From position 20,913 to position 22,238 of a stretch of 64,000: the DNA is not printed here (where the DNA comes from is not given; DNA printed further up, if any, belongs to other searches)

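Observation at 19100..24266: RNA end-healing and sealing cassette (Pnk kinase fused to C-terminal HD; RNA ligase with tRNA-binding OB domain) flanked by ClpP-like and subtilisin-like proteases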

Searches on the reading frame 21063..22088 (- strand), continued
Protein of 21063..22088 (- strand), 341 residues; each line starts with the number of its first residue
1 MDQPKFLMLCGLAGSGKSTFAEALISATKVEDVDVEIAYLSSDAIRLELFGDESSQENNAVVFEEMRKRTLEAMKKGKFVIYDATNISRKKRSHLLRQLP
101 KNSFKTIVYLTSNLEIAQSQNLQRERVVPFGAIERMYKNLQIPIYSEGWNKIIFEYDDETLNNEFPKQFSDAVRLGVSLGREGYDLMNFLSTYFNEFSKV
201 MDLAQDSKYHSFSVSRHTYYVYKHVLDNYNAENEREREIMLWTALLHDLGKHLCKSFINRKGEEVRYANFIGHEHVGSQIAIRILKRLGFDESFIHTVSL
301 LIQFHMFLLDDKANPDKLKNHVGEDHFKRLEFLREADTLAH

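Call 32: search_protein_representatives(protein=window:21063-22088:-)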
Query: 341 residues. Proteins with E-value up to 0.001 (for the whole library): 6421; up to 1e-10: 2055; up to 1e-30: 268. The best 150 are listed.
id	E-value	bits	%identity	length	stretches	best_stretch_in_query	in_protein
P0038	8.1e-133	458.9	63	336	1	3-341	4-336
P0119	3.0e-116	404.4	58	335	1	1-341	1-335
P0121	5.3e-102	357.6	56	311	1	64-341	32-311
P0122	1.0e-85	304.2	47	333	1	5-339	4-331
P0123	9.2e-78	278.0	47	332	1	1-340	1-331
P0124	1.8e-77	277.0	45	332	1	8-341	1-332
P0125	3.2e-77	276.2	46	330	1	6-339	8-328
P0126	8.7e-77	274.8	47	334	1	5-341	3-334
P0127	2.2e-75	270.2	42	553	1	3-337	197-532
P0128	1.7e-71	257.4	47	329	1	4-339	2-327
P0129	5.9e-71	255.6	45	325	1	8-337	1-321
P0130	1.6e-70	254.2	42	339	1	6-341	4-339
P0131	5.7e-66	239.2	44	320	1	4-338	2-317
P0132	1.4e-63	231.4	39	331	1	5-338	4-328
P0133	3.0e-63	230.3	45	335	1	5-338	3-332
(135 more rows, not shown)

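Call 35: predict_structure(alignment_id=A1)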
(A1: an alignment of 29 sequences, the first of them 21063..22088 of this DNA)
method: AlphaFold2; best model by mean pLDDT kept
length: 341 residues; sequences in the alignment: 29
mean_pLDDT: 91.8   pTM: 0.91
mean pLDDT of the five models: 91.8, 91.0, 91.0, 89.3, 87.4
residues with pLDDT >= 90: 269; 70-90: 63; 50-70: 9; < 50: 0
segments of 3 or more residues with pLDDT < 50: none
pLDDT, mean of each block of 10 residues (from residue 1): 86 91 81 76 91 83 93 92 89 94 94 93 88 93 96 94 95 94 90 95 84 91 97 96 98 92 92 96 97 98 92 92 97 94 85
secondary structure, 60 per line:
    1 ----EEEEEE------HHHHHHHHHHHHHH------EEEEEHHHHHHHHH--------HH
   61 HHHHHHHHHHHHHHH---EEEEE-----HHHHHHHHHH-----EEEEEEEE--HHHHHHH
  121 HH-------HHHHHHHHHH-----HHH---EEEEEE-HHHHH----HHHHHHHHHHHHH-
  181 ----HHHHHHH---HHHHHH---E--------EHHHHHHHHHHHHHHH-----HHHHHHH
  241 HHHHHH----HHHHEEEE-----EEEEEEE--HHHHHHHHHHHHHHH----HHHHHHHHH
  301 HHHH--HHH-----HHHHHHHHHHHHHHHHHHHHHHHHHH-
elements in order: E5-10 H17-30 E37-41 H42-50 H59-75 E79-83 H89-98 E104-111 H114-122 H130-139 E151-156 H158-162 H167-179 H185-191 H195-200 H214-228 H234-246 H251-254 E255-258 E264-270 H273-287 H292-304 H315-340

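Call 38: search_protein_families(library=ncbifam, proteins=[window:21063-22088:-], max_evalue=0.01)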
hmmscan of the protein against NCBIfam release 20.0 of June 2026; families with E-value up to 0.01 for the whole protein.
window:21063-22088:- (341 aa): 19 families
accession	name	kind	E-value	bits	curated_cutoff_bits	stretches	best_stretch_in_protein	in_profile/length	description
TIGR03574.1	selen_PSTK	equivalog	1.1e-15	57.7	290.5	1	7-159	2-151/249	L-seryl-tRNA(Sec) kinase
TIGR02692.1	tRNA_CCA_actino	equivalog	1.2e-10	40.7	438.8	1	200-307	245-344/466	CCA tRNA nucleotidyltransferase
NF002895.0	PRK03381.1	equivalog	1.4e-10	40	631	1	185-310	393-500/782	[protein-PII] uridylyltransferase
TIGR04075.1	bacter_Pnkp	equivalog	4e-10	38.5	750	1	7-141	11-138/851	polynucleotide kinase-phosphatase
TIGR01693.1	UTase_glnD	equivalog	1.2e-06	27.1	519.4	1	190-308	405-520/850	[protein-PII] uridylyltransferase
TIGR00455.1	apsK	equivalog_domain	1.7e-06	27.8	138.7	1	7-120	21-132/184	adenylyl-sulfate kinase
TIGR00277.1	HDIG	domain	9.5e-06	25.4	27.6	1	214-298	5-78/84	HDIG domain-containing metalloprotein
NF003467.0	PRK05092.1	equivalog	1.6e-05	22.9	959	1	189-308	478-594/940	[protein-PII] uridylyltransferase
NF004041.0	PRK05541.1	subfamily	1.9e-05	24.8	127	1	3-92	6-93/176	adenylyl-sulfate kinase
TIGR01596.1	cas3_HD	equivalog_domain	9.5e-05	22.5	43.45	1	210-316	4-111/178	CRISPR-associated endonuclease Cas3''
TIGR03575.1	selen_PSTK_euk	equivalog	0.00011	21.6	382.35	1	8-74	3-68/340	L-seryl-tRNA(Sec) kinase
NF003013.0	PRK03846.1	subfamily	0.0009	19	163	1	3-118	27-140/202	adenylyl-sulfate kinase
NF040667.1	hom_kin_desulfo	exception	0.001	19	197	1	7-117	3-105/163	homoserine kinase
NF002059.0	PRK00889.1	subfamily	0.0013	18.5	244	1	7-117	8-114/177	adenylyl-sulfate kinase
TIGR01313.1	therm_gnt_kin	subfamily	0.0015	18.3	113.75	1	8-145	2-137/164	gluconokinase, GntK/IdnK-type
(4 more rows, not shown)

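Call 39: fold_search(model_id=the predicted structure, library=pdb)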
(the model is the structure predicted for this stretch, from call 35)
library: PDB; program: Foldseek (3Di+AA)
matches with E <= 10: 1374; with E <= 0.001: 33
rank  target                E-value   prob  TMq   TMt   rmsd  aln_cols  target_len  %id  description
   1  4gp6_B                2.7e-07  1.00  0.39  0.74   3.3       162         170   25  Polynucleotide kinase (released 2012-11-14)
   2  4gp6_A                5.2e-07  1.00  0.39  0.74   3.3       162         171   25  Polynucleotide kinase (released 2012-11-14)
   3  4mde_A                2.1e-06  1.00  0.39  0.74   3.3       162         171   23  Structure of bacterial polynucleotide kinase product complex bound to GDP and DNA (released 2013-11-06)
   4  3adb_B                3.1e-06  1.00  0.39  0.53  19.1       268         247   19  Crystal structure of O-phosphoseryl-tRNA kinase complexed with selenocysteine tRNA and AMPPNP (crystal type 1) (released 2010-07-28)
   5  4gp7_A                5.0e-06  1.00  0.39  0.74   3.3       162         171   24  Polynucleotide kinase (released 2012-11-14)
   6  4jt2_B                6.1e-06  1.00  0.39  0.74   3.3       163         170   24  Structure of Clostridium thermocellum polynucleotide kinase bound to CTP (released 2013-08-28)
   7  3a4n_A                1.5e-05  1.00  0.39  0.55  14.9       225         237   21  Crystal structure of archaeal O-phosphoseryl-tRNA(Sec) kinase (released 2009-10-20)
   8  4jst_A                1.8e-05  1.00  0.39  0.75   3.4       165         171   24  Structure of Clostridium thermocellum polynucleotide kinase bound to UTP (released 2013-08-28)
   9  3zvn_A                1.8e-05  1.00  0.35  0.32   3.1       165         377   19  The structural basis for substrate recognition by mammalian polynucleotide kinase 3' phosphatase (released 2011-11-16)
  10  9drz_A                1.9e-05  1.00  0.35  0.69   3.7       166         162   22  Structure of Lichtheimia corymbifera Kinase in complex with GDP and MG (released 2024-10-16)
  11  1yj5_B                2.9e-05  1.00  0.35  0.31   3.2       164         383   20  Molecular architecture of mammalian polynucleotide kinase, a DNA repair enzyme (released 2005-03-15)
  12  9drz_C                3.0e-05  1.00  0.34  0.68   3.6       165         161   22  Structure of Lichtheimia corymbifera Kinase in complex with GDP and MG (released 2024-10-16)
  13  3add_A                3.1e-05  1.00  0.38  0.51  21.3       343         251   17  Crystal structure of O-phosphoseryl-tRNA kinase complexed with selenocysteine tRNA and AMPPNP (crystal type 3) (released 2010-07-28)
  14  4xrp_A                3.8e-05  1.00  0.35  0.38   2.6       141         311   24  Structure of the Pnkp1/Rnl/Hen1 RNA repair complex (released 2015-04-22)
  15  3a4l_B                3.8e-05  1.00  0.39  0.54  15.3       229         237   22  Crystal structure of archaeal O-phosphoseryl-tRNA(Sec) kinase (released 2009-10-20)
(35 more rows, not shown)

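Call 61: find_related_loci(query=A1, collection=viral_contigs, flank=7000)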
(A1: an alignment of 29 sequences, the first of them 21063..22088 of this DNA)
Query A1 (341 aa) in viral_contigs; peptide patterns used: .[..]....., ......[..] (x = any residue, [..] = any of these).
113 stretches matched a pattern; 21 encode a relative of the query (tblastn E <= 1e-3); 20 distinct loci.
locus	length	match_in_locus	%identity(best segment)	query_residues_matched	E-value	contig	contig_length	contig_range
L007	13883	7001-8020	65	1-341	2e-146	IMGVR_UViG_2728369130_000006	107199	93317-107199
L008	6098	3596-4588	63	2-341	7e-145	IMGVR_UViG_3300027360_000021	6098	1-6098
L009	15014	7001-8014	65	3-341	4e-146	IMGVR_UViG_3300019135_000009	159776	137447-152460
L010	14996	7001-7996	60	1-341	8e-136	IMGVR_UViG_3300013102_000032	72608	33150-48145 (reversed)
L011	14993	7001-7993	60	5-341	2e-135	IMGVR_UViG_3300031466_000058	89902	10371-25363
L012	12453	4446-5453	58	1-341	2e-129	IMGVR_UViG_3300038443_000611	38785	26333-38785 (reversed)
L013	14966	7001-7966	57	5-341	3e-120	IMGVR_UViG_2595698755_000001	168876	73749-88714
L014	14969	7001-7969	56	5-341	2e-119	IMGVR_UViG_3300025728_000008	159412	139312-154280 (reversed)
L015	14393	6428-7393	55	5-341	2e-119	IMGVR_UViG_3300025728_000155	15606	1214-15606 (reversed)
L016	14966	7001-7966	55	5-341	2e-119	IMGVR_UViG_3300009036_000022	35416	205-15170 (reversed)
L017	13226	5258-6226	56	5-341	2e-119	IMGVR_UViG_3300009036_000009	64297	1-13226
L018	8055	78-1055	54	3-341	1e-115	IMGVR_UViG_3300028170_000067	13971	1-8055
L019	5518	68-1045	54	3-341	9e-116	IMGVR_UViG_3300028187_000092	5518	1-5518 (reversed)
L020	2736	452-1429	54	3-341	3e-120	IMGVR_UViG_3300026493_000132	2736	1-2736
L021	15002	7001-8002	62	2-341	3e-142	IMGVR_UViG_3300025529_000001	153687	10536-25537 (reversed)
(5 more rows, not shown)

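Call 62: find_related_loci(query=A1, collection=genome_contigs, flank=7000)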
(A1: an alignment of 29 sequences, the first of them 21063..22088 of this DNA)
Query A1 (341 aa) in genome_contigs; peptide patterns used: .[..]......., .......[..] (x = any residue, [..] = any of these).
41 stretches matched a pattern; 4 encode a relative of the query (tblastn E <= 1e-3); 4 distinct loci.
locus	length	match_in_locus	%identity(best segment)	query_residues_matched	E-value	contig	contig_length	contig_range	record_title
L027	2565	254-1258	65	1-341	2e-156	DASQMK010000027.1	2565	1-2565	MAG TPA_asm: Metabacillus sp. isolate SMAG_U10746 k141_48799, whole genome shotgun sequence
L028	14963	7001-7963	46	6-340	1e-80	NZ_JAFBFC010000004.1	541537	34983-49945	Priestia iocasae strain DSM 104297 Ga0454081_04, whole genome shotgun sequence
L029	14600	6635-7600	44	6-340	3e-75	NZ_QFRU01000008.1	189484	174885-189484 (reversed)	Bacillus sp. CGMCC 1.16541 contig008, whole genome shotgun sequence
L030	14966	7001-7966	40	6-340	9e-74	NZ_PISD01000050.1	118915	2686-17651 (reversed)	Cytobacillus horneckiae strain 1P01SC contig_51, whole genome shotgun sequence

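Call 65: search_protein_families(library=pfam, proteins=[L002:4838-5998:+, L002:10139-11041:+, L028:5930-6970:+], max_evalue=0.001)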
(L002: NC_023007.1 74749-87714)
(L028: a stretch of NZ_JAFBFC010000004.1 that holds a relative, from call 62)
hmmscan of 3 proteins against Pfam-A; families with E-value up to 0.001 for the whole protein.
L002:4838-5998:+ (386 aa): 1 family
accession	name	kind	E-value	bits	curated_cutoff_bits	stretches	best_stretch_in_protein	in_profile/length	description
PF09511.15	RNA_lig_T4_1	-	1.2e-12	48.6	28.3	1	66-272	2-227/227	RNA ligase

L002:10139-11041:+ (300 aa): 1 family
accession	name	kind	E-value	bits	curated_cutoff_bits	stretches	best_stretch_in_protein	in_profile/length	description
PF09414.15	RNA_ligase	-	2.8e-22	80.1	27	1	27-189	3-170/171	RNA ligase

L028:5930-6970:+ (347 aa): 1 family
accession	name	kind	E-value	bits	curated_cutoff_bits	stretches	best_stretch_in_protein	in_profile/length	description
PF09511.15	RNA_lig_T4_1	-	2.7e-17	63.8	28.3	1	43-228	2-225/227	RNA ligase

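Call 74: search_protein_families(library=pfam, proteins=[L028:493-1533:+, L028:2258-2893:+, L028:2938-3954:-, L028:4075-5268:-, L028:5286-5603:-, L028:8453-8842:+, L028:9087-9854:-, L028:10140-11885:-, L028:11875-13248:-, L028:13322-14131:-], max_evalue=0.0001)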
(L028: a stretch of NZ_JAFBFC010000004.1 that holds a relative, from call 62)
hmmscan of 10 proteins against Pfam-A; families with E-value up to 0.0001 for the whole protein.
L028:493-1533:+ (346 aa): 1 family
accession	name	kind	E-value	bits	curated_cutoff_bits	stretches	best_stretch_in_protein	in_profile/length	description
PF03417.21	AAT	-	7.2e-59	199.6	23.2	1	106-311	8-223/225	Acyl-coenzyme A:6-aminopenicillanic acid acyl-transferase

L028:2258-2893:+ (211 aa): 1 family
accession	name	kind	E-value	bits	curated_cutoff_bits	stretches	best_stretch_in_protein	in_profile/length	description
PF00395.25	SLH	-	5.6e-25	87.5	20.8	1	34-76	2-44/44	S-layer homology domain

L028:2938-3954:- (338 aa): 1 family
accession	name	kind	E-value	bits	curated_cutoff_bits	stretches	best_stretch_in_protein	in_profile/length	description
PF11553.14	DUF3231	-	7.2e-85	283.1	29.6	2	176-335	5-165/165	Protein of unknown function (DUF3231)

L028:4075-5268:- (397 aa): 1 family
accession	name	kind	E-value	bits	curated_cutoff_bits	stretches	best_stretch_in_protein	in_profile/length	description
PF02417.20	Chromate_transp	-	1.3e-79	266.5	28.6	2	229-391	2-165/166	Chromate transporter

L028:5286-5603:- (105 aa): 1 family
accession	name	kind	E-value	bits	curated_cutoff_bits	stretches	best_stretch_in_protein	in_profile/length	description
PF03551.20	PadR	-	3.5e-19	69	27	1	21-88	1-72/75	Transcriptional regulator PadR-like family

L028:8453-8842:+ (129 aa): 1 family
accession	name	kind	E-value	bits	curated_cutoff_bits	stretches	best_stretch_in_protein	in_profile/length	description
PF07070.16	Spo0M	-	7.6e-18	65.3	23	1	3-127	1-134/213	SpoOM protein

L028:9087-9854:- (255 aa): 2 families
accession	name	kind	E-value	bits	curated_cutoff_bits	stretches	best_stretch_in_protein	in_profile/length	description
PF13561.12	adh_short_C2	-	2.5e-40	139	27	1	11-253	1-235/236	Enoyl-(Acyl carrier protein) reductase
PF00106.31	adh_short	-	7.4e-34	117.4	26.6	1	5-205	1-188/195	short chain dehydrogenase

L028:10140-11885:- (581 aa): 1 family
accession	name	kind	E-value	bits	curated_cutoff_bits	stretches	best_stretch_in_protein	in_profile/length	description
PF09382.16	RQC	-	2.2e-08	34.3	23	1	490-577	10-97/114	RQC domain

L028:11875-13248:- (457 aa): 1 family
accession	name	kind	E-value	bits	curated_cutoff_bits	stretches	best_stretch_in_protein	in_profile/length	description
PF01554.23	MatE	-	3e-42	144.5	24.9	2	21-182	1-161/161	MatE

L028:13322-14131:- (269 aa): 4 families
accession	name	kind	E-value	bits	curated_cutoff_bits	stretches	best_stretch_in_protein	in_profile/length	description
PF13411.12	MerR_1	-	1.1e-14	54.6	21.6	1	5-73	1-67/69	MerR HTH family regulatory protein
PF00376.29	MerR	-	2.2e-10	40.6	28.2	1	6-44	1-38/38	MerR family regulatory protein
PF06445.20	GyrI-like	-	1.5e-09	38.8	26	1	202-261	87-148/155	GyrI-like small molecule binding domain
PF09278.17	MerR-DNA-bind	-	1.9e-07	32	25.4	1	52-107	4-64/65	MerR, DNA binding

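Call 83: get_annotated_region(hit=H24, flank=3500)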
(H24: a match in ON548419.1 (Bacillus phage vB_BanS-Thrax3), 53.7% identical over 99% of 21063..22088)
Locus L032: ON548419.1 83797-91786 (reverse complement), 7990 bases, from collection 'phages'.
description: Bacillus phage vB_BanS-Thrax3, complete genome.
organism: Bacillus phage vB_BanS-Thrax3 (NCBI taxid 2951251)
taxonomy: Viruses; Duplodnaviria; Heunggongvirae; Uroviricota; Caudoviricetes
host: Bacillus anthracis; source: soil; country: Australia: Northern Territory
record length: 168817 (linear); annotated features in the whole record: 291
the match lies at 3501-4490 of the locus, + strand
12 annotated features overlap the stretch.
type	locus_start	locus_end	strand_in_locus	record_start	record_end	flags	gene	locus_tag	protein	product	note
CDS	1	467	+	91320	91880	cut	-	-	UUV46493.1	DnaJ chaperone protein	-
CDS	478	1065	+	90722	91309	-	-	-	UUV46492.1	nucleotidyltransferase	-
CDS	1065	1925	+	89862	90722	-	-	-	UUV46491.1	peptidase S8 family protein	-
CDS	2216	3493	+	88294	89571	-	-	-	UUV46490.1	RNA ligase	-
CDS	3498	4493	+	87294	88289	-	-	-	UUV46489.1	polynucleotide kinase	-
CDS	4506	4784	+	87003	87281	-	-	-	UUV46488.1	hypothetical protein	-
CDS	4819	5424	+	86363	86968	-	-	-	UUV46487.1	ATP-dependent ClpP protease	-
CDS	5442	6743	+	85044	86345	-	-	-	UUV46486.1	DNA ligase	-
CDS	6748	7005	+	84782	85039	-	-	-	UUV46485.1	hypothetical protein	-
CDS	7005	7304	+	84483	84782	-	-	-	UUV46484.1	hypothetical protein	-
CDS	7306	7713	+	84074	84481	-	-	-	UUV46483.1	hypothetical protein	-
CDS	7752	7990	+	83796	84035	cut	-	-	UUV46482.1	hypothetical protein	-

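Call 84: get_annotated_region(hit=H25, flank=3500)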
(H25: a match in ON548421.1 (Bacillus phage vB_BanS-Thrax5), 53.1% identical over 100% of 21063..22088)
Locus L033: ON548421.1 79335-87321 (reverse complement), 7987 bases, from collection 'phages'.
description: Bacillus phage vB_BanS-Thrax5, complete genome.
organism: Bacillus phage vB_BanS-Thrax5 (NCBI taxid 2951253)
taxonomy: Viruses; Duplodnaviria; Heunggongvirae; Uroviricota; Caudoviricetes
host: Bacillus anthracis; source: soil; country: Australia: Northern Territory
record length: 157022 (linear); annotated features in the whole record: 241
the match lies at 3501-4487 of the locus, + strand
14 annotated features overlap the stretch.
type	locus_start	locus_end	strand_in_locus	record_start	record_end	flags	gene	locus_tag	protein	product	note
CDS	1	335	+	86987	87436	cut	-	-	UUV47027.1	hypothetical protein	-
CDS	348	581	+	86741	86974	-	-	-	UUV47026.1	hypothetical protein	-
CDS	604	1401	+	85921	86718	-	-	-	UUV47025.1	peptidase S8 family protein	-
CDS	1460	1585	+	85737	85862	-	-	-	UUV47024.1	hypothetical protein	-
CDS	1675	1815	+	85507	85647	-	-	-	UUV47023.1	hypothetical protein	-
CDS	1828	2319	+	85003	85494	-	-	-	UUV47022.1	hypothetical protein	-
CDS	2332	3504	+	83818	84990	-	-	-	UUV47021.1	RNA ligase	-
CDS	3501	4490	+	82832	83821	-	-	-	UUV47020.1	polynucleotide kinase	-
CDS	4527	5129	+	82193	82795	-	-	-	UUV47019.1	ATP-dependent ClpP protease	-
CDS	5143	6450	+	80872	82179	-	-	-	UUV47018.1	DNA ligase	-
CDS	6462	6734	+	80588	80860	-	-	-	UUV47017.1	hypothetical protein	-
CDS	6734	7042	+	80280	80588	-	-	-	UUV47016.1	hypothetical protein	-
CDS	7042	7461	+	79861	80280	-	-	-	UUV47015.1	hypothetical protein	-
CDS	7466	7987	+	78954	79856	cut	-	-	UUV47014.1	RNA ligase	-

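Call 89: search_protein_families(library=padloc, proteins=[window:21063-22088:-], max_evalue=0.001)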
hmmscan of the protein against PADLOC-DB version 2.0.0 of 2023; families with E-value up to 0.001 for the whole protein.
window:21063-22088:- (341 aa): 5 families
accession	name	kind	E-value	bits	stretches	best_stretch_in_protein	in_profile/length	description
PDLC01456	Cas3a2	-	6.7e-06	24.4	1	206-306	24-108/207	CAS-I; effector_G3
PDLC00940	Cas3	-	2.5e-05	22.5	1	210-316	4-111/178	CRISPR-associated endonuclease Cas3-HD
PDLC03878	NsnB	-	5.9e-05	21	1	5-165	22-161/345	-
PDLC01254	Cas3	-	8.6e-05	20.8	1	215-305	10-87/164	CAS-I; effector_G3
PDLC01378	Cas3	-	8.8e-05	20.9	1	216-306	14-92/174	CAS-I; effector_G3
